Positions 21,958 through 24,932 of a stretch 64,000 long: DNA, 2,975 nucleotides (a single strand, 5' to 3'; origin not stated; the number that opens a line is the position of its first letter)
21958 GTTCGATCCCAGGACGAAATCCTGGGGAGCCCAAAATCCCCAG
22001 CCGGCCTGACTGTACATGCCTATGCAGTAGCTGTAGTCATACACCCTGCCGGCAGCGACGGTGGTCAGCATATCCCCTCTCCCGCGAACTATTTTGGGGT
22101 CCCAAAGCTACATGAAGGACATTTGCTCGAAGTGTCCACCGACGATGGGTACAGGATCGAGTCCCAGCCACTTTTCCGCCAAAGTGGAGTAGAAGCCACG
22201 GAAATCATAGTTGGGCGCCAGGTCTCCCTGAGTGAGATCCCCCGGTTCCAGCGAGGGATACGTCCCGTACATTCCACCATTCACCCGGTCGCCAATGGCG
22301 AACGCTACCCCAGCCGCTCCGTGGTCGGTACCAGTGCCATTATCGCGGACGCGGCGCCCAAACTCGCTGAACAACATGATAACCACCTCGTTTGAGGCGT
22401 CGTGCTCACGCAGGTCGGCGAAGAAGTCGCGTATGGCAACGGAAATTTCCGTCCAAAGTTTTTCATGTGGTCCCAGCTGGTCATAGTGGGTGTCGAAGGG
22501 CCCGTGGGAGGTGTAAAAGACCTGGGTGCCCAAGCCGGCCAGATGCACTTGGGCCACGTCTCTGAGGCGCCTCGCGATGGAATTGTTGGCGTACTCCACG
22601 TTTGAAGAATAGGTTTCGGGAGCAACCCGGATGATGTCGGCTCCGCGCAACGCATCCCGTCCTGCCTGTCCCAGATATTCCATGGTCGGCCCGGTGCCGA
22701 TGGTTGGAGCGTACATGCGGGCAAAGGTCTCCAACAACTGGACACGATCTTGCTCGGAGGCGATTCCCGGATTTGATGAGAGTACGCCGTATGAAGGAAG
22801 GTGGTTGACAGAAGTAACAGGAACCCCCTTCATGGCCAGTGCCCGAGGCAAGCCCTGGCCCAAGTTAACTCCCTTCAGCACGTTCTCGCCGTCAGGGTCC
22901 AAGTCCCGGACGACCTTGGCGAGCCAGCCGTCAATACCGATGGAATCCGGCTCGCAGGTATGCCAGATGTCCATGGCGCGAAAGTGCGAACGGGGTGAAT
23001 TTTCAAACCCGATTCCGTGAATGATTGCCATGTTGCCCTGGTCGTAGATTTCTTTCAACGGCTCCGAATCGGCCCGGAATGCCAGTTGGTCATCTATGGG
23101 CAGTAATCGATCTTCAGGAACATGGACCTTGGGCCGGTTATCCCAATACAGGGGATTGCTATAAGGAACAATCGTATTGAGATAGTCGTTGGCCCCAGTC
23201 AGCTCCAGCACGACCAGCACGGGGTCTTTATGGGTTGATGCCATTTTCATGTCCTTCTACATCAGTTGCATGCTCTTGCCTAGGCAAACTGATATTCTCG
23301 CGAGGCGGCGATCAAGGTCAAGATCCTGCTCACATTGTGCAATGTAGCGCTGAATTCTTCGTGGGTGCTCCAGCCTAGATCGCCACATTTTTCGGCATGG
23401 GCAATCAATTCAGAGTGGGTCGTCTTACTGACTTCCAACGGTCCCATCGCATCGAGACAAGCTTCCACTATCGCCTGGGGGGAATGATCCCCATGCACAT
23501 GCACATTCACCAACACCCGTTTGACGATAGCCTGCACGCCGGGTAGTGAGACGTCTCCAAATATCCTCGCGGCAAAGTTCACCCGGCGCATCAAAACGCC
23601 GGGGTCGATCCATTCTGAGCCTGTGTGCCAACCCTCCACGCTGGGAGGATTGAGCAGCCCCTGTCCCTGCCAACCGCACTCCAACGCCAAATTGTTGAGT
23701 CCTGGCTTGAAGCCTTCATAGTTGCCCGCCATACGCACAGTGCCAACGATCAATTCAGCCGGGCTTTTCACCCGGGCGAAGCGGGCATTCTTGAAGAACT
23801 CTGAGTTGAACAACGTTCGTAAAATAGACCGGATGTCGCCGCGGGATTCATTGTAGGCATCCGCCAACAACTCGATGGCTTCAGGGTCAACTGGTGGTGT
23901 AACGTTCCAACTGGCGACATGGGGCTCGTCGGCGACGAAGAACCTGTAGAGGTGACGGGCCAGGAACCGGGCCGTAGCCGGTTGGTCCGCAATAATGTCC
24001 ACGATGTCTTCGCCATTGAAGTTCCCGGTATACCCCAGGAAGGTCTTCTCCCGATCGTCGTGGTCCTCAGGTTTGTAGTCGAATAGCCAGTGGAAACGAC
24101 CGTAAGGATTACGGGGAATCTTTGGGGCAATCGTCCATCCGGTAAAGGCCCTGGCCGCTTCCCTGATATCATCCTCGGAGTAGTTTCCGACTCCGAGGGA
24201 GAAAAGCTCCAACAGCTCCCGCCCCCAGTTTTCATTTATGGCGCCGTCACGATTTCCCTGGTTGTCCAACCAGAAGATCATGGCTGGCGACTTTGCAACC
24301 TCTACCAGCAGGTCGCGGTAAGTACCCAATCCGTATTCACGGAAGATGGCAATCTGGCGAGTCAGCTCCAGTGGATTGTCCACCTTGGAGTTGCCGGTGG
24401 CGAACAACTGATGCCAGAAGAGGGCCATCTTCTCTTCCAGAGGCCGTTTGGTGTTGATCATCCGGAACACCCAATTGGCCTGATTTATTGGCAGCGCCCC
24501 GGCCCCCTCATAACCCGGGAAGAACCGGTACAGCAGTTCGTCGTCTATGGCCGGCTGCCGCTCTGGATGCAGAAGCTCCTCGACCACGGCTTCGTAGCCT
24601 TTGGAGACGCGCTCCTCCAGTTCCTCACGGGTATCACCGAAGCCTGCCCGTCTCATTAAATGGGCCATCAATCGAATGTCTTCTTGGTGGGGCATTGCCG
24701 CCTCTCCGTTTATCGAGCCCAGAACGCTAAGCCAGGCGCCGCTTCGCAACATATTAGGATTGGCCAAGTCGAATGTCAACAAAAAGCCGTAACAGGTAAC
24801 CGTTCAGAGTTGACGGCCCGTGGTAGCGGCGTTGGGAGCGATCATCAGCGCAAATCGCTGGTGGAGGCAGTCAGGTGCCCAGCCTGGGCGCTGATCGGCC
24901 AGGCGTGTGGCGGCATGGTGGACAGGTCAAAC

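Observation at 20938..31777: ~10.7-kb segment bounded by tRNA-Phe and a 22-bp direct copy of its 3' end (decayed integrative island)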

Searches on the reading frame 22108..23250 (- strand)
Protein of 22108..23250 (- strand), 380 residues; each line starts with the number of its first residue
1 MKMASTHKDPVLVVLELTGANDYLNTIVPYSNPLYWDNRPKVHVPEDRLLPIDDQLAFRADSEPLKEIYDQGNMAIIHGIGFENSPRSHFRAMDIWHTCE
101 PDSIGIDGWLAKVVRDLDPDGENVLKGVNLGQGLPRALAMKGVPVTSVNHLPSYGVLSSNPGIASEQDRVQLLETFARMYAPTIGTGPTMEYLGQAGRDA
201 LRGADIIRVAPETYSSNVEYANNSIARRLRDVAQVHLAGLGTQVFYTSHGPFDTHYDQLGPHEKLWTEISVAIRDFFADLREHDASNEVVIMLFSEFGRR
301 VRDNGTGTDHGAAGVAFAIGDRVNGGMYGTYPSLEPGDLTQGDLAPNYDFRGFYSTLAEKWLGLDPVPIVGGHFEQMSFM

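Call 7: search_protein_families(library=pfam, proteins=[window:22108-23250:-], max_evalue=0.01)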
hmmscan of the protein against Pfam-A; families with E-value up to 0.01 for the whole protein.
window:22108-23250:- (380 aa): 1 family
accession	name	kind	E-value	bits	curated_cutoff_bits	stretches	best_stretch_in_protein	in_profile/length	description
PF07394.17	DUF1501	-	3.6e-19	69.6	27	1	232-336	234-341/390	Protein of unknown function (DUF1501)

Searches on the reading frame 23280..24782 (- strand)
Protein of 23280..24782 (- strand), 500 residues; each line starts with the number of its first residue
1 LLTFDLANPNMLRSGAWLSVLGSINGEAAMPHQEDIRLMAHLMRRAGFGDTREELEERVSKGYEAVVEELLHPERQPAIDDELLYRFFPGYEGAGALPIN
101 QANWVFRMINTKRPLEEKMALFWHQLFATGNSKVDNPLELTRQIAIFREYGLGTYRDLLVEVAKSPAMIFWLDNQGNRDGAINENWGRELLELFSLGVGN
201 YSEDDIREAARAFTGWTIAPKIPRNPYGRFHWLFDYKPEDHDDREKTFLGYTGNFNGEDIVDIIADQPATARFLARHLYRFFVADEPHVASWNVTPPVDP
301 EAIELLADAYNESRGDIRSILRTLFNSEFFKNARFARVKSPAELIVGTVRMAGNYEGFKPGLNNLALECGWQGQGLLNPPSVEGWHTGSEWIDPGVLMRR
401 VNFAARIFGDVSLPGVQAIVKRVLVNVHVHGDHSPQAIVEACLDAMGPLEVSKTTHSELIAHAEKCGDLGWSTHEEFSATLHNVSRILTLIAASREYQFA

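Call 7: search_protein_families(library=pfam, proteins=[window:23280-24782:-], max_evalue=0.01)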
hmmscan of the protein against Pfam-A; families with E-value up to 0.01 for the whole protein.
window:23280-24782:- (500 aa): 1 family
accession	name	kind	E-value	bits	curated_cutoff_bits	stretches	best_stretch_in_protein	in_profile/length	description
PF08811.16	DUF1800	-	5.3e-104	349.1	26.1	1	41-498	1-418/419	Protein of unknown function (DUF1800)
